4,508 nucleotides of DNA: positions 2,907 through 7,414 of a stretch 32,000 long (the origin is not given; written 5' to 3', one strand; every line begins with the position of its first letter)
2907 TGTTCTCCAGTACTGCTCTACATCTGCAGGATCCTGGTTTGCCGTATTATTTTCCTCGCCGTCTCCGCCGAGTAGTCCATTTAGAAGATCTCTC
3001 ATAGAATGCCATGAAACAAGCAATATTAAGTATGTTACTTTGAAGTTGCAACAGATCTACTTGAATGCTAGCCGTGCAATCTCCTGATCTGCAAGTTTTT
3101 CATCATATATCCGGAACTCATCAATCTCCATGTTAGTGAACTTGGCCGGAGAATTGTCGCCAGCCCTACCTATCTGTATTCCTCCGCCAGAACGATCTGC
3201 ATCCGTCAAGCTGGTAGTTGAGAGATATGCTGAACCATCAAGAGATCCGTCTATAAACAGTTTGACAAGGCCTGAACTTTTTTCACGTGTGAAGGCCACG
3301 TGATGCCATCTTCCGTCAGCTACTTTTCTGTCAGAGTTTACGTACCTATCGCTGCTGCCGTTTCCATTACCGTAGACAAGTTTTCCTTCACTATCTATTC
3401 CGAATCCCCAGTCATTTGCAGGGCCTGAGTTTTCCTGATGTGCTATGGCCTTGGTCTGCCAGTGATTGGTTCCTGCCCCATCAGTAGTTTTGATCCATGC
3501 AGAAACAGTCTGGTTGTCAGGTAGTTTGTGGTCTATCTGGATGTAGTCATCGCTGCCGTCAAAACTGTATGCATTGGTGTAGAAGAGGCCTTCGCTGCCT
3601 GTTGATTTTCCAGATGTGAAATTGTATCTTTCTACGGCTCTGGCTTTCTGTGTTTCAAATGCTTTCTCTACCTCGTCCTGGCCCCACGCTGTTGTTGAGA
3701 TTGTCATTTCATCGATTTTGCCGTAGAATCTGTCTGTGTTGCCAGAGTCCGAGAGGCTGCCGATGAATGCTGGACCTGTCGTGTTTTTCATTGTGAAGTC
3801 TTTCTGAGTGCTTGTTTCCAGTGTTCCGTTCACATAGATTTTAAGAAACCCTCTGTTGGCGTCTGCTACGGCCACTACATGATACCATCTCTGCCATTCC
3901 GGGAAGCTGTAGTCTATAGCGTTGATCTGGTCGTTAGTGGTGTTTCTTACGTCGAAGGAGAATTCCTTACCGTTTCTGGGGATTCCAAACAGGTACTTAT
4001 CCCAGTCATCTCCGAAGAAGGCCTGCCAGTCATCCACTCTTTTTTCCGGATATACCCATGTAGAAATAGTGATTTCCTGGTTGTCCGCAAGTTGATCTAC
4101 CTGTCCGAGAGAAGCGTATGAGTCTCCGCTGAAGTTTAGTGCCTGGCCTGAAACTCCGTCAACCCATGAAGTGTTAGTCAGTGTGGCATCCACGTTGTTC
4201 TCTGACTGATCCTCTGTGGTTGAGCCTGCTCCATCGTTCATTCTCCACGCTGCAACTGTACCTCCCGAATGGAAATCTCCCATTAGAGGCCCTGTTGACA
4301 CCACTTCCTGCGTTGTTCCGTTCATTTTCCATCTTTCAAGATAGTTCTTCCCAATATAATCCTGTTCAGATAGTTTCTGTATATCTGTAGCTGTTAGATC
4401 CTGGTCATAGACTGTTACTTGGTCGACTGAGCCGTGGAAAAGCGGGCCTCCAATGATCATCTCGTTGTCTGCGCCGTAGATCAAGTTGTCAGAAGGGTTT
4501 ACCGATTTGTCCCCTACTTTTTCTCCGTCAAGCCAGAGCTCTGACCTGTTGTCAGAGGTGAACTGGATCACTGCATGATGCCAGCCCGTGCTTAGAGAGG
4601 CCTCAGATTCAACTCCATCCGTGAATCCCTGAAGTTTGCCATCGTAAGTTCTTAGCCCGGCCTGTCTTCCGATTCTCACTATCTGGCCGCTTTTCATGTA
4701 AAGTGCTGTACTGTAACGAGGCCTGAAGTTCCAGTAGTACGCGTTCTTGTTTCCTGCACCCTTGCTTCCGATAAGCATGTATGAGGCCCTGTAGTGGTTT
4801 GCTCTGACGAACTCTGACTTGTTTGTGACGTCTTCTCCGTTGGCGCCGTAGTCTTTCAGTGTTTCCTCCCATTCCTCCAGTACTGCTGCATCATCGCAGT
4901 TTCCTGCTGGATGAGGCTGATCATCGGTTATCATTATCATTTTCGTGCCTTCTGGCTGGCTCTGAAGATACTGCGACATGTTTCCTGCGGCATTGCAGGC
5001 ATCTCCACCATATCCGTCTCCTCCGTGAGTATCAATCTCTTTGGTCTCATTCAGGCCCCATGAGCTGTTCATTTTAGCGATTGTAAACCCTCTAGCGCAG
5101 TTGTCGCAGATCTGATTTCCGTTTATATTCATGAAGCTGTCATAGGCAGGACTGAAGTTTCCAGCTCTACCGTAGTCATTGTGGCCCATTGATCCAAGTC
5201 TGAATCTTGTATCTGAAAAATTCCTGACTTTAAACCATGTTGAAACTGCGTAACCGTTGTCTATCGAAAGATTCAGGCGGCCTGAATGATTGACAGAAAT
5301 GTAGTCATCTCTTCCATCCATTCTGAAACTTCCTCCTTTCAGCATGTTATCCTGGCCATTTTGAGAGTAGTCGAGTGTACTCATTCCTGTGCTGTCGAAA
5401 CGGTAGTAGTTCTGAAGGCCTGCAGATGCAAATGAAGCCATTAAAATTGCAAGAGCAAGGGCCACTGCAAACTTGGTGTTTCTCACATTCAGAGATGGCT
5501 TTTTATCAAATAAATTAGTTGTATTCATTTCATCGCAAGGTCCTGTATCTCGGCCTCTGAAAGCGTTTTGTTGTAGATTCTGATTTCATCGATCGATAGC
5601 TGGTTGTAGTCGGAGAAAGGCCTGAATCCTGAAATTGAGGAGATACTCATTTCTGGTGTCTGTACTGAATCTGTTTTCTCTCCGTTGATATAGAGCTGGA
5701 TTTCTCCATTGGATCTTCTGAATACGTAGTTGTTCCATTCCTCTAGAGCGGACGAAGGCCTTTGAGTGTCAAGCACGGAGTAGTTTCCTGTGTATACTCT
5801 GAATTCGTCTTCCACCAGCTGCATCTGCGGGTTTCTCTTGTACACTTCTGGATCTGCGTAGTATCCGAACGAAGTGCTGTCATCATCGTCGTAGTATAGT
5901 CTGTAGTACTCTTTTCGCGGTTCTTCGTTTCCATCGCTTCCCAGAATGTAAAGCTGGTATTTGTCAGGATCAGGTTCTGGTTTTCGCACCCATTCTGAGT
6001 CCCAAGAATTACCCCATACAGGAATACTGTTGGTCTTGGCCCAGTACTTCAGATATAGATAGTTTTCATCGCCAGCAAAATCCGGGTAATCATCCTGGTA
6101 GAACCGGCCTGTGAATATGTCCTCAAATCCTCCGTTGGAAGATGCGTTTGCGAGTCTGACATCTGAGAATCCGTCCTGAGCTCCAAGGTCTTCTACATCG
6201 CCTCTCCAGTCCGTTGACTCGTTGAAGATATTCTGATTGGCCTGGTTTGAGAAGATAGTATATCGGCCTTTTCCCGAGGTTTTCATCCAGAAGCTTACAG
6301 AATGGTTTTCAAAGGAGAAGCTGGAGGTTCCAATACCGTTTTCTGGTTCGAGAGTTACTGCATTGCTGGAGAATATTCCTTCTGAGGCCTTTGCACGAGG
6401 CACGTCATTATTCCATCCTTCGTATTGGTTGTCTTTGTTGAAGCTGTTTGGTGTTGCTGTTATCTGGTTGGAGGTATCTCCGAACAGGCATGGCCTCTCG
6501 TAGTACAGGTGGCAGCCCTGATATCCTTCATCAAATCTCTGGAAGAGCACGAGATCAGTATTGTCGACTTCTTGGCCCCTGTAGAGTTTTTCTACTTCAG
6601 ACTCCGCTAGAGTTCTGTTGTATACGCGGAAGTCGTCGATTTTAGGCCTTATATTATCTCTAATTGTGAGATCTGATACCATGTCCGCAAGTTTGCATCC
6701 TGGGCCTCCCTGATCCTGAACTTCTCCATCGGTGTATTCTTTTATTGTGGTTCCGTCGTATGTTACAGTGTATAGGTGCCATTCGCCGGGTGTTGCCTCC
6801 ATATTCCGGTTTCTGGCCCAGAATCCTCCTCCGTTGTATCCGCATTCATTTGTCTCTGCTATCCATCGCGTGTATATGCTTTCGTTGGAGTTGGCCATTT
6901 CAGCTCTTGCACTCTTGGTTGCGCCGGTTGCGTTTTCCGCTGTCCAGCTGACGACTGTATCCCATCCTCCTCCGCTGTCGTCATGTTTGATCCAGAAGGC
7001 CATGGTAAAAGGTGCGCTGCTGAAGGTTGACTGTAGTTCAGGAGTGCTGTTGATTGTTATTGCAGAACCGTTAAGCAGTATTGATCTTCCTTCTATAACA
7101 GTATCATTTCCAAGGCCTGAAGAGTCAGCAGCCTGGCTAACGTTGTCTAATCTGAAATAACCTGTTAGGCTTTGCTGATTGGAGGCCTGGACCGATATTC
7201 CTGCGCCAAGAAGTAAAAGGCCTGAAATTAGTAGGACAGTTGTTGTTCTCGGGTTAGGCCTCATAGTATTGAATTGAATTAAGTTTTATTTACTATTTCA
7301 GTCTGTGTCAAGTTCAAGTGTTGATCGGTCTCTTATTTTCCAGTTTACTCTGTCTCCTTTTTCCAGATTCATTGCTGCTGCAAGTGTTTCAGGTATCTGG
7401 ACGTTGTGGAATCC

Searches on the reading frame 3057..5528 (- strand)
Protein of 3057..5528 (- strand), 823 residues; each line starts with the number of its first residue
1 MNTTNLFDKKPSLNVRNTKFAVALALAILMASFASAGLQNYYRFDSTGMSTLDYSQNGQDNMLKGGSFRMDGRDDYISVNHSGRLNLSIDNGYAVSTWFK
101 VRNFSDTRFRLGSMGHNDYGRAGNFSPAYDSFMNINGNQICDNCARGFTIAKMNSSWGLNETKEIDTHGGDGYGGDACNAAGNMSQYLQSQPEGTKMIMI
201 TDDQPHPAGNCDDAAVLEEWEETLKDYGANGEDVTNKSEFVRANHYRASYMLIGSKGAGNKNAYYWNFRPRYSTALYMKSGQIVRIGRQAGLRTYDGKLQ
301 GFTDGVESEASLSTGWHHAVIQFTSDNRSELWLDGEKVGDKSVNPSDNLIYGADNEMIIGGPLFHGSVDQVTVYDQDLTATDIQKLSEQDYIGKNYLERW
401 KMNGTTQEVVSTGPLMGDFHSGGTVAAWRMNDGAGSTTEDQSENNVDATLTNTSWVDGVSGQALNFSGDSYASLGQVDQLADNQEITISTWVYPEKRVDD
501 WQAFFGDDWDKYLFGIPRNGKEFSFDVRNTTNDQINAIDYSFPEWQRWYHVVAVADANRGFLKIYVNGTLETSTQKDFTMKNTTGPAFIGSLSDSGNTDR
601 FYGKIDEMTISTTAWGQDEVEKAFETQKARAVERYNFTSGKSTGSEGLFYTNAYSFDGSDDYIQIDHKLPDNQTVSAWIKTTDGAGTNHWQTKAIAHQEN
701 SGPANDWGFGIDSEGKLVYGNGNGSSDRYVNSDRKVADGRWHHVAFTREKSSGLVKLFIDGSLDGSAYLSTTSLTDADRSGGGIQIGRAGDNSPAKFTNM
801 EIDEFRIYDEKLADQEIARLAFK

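Call 6: search_protein_families(library=pfam, proteins=[window:3057-5528:-], max_evalue=0.001)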
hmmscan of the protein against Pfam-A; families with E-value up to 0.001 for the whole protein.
window:3057-5528:- (823 aa): 6 families
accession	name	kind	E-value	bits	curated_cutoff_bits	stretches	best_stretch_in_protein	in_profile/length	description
PF13385.13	Laminin_G_3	-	9.9e-59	198.3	27.6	3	467-620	2-150/151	Concanavalin A-like lectin/glucanases superfamily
PF02210.31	Laminin_G_2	-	4e-09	37.5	22.9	1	718-789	33-99/126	Laminin G domain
PF02973.23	Sialidase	-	7.7e-08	32.5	26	0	551-623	108-184/189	Sialidase, N-terminal domain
PF00354.24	Pentaxin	-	1.8e-07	31.5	25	0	736-818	83-164/194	Pentaxin family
PF00054.30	Laminin_G_1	-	2.2e-06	28.4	24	0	715-758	29-72/131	Laminin G domain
PF07953.20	Toxin_R_bind_N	-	4.8e-06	26.8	23.8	0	652-770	28-154/191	Clostridium neurotoxin, N-terminal receptor binding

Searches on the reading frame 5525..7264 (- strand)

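Call 6: search_protein_families(library=pfam, proteins=[window:5525-7264:-], max_evalue=0.001)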
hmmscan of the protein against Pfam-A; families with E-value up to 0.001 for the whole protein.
window:5525-7264:- (579 aa): 2 families
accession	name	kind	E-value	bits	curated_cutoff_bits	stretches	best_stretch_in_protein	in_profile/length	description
PF13385.13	Laminin_G_3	-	2e-24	86.9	27.6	2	76-224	11-150/151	Concanavalin A-like lectin/glucanases superfamily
PF06439.18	3keto-disac_hyd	-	0.00049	20.6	26.8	0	109-181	76-146/187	3-keto-disaccharide hydrolase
